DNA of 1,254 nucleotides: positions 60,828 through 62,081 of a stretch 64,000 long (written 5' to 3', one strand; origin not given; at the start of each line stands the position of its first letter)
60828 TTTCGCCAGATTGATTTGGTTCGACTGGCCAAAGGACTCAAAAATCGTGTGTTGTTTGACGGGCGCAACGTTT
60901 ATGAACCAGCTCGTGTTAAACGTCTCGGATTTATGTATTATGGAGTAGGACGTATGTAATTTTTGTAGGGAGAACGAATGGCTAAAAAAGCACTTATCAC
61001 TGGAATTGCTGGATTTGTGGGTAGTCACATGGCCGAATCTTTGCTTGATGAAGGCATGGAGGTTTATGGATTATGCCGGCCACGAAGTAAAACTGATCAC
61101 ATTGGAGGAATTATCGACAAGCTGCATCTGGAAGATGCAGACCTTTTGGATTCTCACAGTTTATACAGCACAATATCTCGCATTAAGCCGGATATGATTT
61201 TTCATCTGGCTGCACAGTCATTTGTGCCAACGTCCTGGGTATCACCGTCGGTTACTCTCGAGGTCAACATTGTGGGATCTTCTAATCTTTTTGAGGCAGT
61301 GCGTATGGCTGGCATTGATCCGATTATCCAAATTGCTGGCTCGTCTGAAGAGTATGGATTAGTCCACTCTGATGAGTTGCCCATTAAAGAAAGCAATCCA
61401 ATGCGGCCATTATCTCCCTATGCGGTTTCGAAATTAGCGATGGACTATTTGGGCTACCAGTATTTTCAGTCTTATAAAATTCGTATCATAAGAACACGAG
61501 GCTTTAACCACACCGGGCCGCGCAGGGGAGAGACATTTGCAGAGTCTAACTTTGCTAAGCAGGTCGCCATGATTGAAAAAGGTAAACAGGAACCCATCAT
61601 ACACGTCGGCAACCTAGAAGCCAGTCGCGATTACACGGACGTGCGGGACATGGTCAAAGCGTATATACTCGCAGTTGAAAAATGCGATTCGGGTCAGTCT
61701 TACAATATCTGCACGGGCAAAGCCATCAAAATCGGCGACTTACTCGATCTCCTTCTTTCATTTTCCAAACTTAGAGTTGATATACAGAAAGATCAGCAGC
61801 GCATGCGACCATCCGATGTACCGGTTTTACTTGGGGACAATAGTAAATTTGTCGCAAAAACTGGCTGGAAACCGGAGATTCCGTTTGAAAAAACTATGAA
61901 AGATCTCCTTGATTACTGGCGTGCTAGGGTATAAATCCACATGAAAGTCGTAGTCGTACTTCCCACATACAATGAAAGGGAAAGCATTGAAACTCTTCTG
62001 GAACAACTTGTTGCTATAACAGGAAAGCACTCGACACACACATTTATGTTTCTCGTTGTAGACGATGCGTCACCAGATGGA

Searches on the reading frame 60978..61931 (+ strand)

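Call 60: search_protein_families(library=ncbifam, proteins=[window:60978-61931:+], max_evalue=0.000001)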
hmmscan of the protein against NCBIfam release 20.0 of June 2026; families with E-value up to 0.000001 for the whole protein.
window:60978-61931:+ (318 aa): 23 families
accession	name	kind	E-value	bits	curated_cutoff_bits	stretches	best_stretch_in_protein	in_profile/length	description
TIGR01472.1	gmd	equivalog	3.6e-54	184.3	415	1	3-312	1-336/342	GDP-mannose 4,6-dehydratase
TIGR04180.1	EDH_00030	hypoth_equivalog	2.4e-50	171.3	475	1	6-300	2-295/297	NAD-dependent 4,6-dehydratase LegB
TIGR01181.1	dTDP_gluc_dehyt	equivalog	2.2e-36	125.5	365.1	1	5-314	2-311/321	dTDP-glucose 4,6-dehydratase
TIGR01179.1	galE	equivalog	1.6e-33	116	262.3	1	5-313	2-324/332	UDP-glucose 4-epimerase GalE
TIGR02622.1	CDP_4_6_dhtase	equivalog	3.2e-29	102.2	278.45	1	3-315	5-331/352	CDP-glucose 4,6-dehydratase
NF007582.0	PRK10217.1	equivalog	4.1e-22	78.8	698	1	3-313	2-330/355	dTDP-glucose 4,6-dehydratase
NF011728.1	PRK15181.1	equivalog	1.1e-20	73.9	760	1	72-265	92-284/348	Vi polysaccharide biosynthesis UDP-N-acetylglucosaminuronic acid C-4 epimerase TviC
NF007490.0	PRK10084.1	subfamily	7.2e-20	71.3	649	2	4-110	2-113/361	dTDP-glucose 4,6-dehydratase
TIGR02197.1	heptose_epim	equivalog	1.6e-17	63.7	274.6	1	6-264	2-261/316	ADP-glyceromanno-heptose 6-epimerase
TIGR03466.1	HpnA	hypoth_equivalog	2.5e-15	56.2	367.65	1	4-119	2-111/327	hopanoid-associated sugar epimerase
NF052578.1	StrlDmthSdmBMthl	equivalog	3.8e-13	49.9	600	1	5-262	3-244/328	sterol demethylase protein SdmB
NF042423.1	oxyalk_red_Shew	equivalog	1.7e-12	47.1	580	1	3-265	9-259/331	2-alkyl-3-oxoalkanoate reductase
NF007956.0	PRK10675.1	subfamily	2e-12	46.9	394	1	4-309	2-324/338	UDP-glucose 4-epimerase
NF008872.0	PRK11908.1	equivalog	2.7e-12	46.4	294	1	3-248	2-255/349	bifunctional UDP-4-keto-pentose/UDP-xylose synthase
NF047922.1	GDPFucSynFcl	equivalog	1.7e-10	40.8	500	1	51-311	34-298/308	GDP-L-fucose synthase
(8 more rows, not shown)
